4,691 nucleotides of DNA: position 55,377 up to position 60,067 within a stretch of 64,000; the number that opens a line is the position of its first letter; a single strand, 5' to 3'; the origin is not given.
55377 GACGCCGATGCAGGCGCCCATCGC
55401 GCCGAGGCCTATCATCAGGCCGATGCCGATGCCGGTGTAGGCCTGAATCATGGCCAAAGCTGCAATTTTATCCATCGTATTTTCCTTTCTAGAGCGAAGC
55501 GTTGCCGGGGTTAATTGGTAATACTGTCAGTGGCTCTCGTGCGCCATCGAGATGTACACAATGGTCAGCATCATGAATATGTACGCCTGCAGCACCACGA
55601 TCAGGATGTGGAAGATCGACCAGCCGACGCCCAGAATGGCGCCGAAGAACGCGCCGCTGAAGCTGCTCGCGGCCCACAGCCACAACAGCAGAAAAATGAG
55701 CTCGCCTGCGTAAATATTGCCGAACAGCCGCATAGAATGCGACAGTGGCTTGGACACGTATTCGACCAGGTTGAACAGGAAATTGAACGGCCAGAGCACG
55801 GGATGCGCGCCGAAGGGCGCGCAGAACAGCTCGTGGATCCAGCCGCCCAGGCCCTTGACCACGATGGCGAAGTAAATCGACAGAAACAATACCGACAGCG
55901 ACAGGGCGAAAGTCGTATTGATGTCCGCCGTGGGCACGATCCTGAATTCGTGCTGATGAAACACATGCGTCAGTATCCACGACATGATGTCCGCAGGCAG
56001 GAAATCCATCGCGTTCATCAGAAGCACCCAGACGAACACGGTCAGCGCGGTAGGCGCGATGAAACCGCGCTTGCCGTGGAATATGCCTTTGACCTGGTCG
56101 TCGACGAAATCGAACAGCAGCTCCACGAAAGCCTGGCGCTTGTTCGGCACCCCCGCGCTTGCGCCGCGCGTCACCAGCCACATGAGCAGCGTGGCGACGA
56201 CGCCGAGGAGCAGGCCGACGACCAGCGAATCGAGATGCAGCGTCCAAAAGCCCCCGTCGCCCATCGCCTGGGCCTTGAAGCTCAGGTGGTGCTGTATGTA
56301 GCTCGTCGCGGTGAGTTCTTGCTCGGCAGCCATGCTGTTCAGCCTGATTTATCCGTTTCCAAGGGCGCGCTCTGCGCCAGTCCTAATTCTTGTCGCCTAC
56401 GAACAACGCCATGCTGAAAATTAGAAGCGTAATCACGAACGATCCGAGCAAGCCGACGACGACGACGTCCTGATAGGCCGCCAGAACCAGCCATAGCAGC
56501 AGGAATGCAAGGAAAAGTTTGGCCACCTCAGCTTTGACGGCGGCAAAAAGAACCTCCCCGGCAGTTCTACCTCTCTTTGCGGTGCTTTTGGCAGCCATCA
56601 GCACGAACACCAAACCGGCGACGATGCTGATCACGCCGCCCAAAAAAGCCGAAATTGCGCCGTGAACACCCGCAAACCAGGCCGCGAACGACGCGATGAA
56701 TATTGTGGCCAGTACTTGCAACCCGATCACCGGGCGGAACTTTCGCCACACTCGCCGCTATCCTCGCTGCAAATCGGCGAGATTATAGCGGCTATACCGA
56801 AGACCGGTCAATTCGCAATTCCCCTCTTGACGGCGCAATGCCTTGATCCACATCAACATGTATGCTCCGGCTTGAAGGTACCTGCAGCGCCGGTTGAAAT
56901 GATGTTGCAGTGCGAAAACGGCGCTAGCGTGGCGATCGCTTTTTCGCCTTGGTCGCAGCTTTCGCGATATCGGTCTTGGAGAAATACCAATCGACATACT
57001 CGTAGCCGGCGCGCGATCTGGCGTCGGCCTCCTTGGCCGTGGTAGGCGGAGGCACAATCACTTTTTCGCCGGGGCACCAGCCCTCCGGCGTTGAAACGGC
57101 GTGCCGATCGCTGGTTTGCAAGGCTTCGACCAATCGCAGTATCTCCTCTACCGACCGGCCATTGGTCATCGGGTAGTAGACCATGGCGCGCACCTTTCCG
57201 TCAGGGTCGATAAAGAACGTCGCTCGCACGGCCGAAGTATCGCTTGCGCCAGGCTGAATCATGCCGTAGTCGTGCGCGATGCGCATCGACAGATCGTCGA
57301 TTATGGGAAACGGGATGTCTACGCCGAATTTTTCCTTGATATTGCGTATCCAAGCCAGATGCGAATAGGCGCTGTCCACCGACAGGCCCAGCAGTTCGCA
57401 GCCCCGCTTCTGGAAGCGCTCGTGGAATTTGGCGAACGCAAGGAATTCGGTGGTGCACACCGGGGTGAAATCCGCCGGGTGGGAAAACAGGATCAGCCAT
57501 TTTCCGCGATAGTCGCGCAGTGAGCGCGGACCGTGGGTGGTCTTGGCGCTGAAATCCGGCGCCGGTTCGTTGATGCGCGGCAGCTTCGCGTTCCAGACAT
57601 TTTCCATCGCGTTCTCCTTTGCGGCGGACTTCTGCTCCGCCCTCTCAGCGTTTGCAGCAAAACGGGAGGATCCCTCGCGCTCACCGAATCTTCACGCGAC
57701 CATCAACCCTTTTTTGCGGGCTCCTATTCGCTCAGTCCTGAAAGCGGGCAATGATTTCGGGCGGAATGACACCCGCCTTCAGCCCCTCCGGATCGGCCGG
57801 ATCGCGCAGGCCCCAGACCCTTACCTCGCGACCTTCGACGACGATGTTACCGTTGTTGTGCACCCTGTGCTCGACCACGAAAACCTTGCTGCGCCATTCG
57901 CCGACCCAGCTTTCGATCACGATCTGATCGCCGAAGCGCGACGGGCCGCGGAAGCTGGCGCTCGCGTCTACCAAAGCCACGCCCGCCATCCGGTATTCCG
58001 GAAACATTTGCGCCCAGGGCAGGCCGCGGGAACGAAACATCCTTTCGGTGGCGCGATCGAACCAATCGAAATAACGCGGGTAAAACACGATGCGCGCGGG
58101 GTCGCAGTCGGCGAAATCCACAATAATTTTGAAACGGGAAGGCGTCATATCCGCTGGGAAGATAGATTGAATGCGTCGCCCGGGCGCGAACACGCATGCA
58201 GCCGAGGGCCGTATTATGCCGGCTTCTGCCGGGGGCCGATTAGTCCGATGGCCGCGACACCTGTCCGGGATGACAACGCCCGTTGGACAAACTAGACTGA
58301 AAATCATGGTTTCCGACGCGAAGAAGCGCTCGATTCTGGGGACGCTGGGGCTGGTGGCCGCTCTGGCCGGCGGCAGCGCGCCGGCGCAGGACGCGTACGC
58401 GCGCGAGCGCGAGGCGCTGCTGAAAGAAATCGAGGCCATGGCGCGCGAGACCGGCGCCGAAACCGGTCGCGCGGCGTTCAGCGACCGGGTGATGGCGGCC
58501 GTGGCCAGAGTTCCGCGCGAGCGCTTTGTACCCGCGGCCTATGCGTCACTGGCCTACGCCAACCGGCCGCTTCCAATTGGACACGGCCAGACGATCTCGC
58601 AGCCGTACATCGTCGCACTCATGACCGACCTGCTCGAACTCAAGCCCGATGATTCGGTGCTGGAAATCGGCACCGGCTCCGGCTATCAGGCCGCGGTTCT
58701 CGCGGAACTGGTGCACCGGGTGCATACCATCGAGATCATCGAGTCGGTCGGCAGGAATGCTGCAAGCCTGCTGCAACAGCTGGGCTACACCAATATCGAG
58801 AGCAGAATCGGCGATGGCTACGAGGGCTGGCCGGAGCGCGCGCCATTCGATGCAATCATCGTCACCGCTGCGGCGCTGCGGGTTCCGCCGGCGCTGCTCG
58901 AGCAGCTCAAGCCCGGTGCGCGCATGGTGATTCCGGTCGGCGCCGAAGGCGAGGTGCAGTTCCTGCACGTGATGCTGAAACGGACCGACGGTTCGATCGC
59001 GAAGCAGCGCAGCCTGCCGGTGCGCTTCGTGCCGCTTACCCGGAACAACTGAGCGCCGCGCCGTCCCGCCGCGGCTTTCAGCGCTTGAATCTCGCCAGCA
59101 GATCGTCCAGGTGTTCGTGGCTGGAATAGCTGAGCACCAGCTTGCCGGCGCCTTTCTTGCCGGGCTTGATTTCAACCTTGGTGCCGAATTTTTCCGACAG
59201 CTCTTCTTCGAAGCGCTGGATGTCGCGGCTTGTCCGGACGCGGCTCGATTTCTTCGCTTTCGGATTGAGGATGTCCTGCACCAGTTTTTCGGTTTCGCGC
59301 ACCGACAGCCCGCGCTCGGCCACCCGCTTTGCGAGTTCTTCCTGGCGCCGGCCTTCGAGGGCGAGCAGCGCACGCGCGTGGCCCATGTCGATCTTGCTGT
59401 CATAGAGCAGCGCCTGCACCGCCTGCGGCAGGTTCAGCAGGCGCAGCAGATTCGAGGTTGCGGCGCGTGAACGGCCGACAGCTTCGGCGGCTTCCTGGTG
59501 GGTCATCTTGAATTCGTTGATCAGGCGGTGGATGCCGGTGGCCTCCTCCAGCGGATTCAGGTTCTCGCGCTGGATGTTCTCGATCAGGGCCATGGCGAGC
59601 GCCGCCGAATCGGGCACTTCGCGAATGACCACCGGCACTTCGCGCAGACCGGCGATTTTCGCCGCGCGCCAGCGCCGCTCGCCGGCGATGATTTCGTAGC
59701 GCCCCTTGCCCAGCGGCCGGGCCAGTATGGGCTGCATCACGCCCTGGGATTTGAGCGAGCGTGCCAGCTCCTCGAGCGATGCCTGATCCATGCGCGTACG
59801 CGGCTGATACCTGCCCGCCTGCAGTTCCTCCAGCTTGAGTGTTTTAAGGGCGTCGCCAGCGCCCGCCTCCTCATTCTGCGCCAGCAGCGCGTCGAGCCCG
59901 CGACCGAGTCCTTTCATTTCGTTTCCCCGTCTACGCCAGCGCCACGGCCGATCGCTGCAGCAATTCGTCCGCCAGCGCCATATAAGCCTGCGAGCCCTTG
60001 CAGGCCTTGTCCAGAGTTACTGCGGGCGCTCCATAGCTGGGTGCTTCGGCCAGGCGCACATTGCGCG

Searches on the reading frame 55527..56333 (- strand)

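Call 58: search_protein_families(library=pfam, proteins=[window:55527-56333:-], max_evalue=0.00001)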
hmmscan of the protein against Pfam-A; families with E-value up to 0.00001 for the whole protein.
window:55527-56333:- (268 aa): 1 family
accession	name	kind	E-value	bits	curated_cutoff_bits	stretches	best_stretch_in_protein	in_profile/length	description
PF00119.25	ATP-synt_A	-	8.1e-54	183.2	33.9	1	40-262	4-217/217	ATP synthase A chain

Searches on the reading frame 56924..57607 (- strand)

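Call 68: search_protein_families(library=pfam, proteins=[window:56924-57607:-], max_evalue=0.001)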
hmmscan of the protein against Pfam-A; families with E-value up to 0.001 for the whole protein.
window:56924-57607:- (227 aa): 3 families
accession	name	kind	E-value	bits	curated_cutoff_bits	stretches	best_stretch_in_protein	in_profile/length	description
PF00578.27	AhpC-TSA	-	9.7e-38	129.3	26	1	12-141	1-123/124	AhpC/TSA family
PF08534.16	Redoxin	-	4e-17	62.8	26.6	1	13-149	3-138/148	Redoxin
PF10417.14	1-cysPrx_C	-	5.7e-11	42.6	21.1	1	162-197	1-37/41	C-terminal domain of 1-Cys peroxiredoxin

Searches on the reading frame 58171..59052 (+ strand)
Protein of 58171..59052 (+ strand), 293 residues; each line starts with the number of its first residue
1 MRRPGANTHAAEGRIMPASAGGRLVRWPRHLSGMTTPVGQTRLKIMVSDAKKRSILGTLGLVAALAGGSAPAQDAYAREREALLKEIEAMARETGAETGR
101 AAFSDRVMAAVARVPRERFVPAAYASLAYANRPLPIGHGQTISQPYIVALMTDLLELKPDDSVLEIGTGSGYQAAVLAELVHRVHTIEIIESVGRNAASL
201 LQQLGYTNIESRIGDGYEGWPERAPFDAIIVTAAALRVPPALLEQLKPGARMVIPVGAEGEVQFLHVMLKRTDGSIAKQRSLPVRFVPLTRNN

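Call 68: search_protein_families(library=pfam, proteins=[window:58171-59052:+], max_evalue=0.001)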
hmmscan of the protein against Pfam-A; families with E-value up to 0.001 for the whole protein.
window:58171-59052:+ (293 aa): 6 families
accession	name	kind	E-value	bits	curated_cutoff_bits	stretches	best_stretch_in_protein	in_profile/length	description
PF01135.25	PCMT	-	1.5e-62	211.6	20.3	1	102-292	16-208/210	Protein-L-isoaspartate(D-aspartate) O-methyltransferase (PCMT)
PF13847.12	Methyltransf_31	-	7e-07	29.5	27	1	158-244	2-95/145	Methyltransferase domain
PF13649.12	Methyltransf_25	-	1.4e-06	29.3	27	1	163-239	1-78/97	Methyltransferase domain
PF13489.12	Methyltransf_23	-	0.00022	21.4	27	1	152-245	14-103/164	Methyltransferase domain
PF00398.26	RrnaAD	-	0.00045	19.8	24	1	152-189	23-60/263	Ribosomal RNA adenine dimethylase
PF08241.18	Methyltransf_11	-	0.00076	20.5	21.2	0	164-241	1-75/95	Methyltransferase domain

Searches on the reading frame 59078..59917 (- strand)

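Call 68: search_protein_families(library=pfam, proteins=[window:59078-59917:-], max_evalue=0.001)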
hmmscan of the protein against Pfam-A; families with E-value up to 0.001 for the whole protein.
window:59078-59917:- (279 aa): 3 families
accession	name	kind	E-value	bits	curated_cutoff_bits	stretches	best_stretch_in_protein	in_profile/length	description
PF02195.25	ParB_N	-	6.7e-37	125.9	26.3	1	24-116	3-95/95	ParB N-terminal domain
PF17762.8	HTH_ParB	-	4.9e-35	120.2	22.6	1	118-217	1-101/102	ParB HTH domain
PF23552.2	ParB_C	-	5.4e-20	71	23.8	1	230-278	2-50/50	ParB dimerisation domain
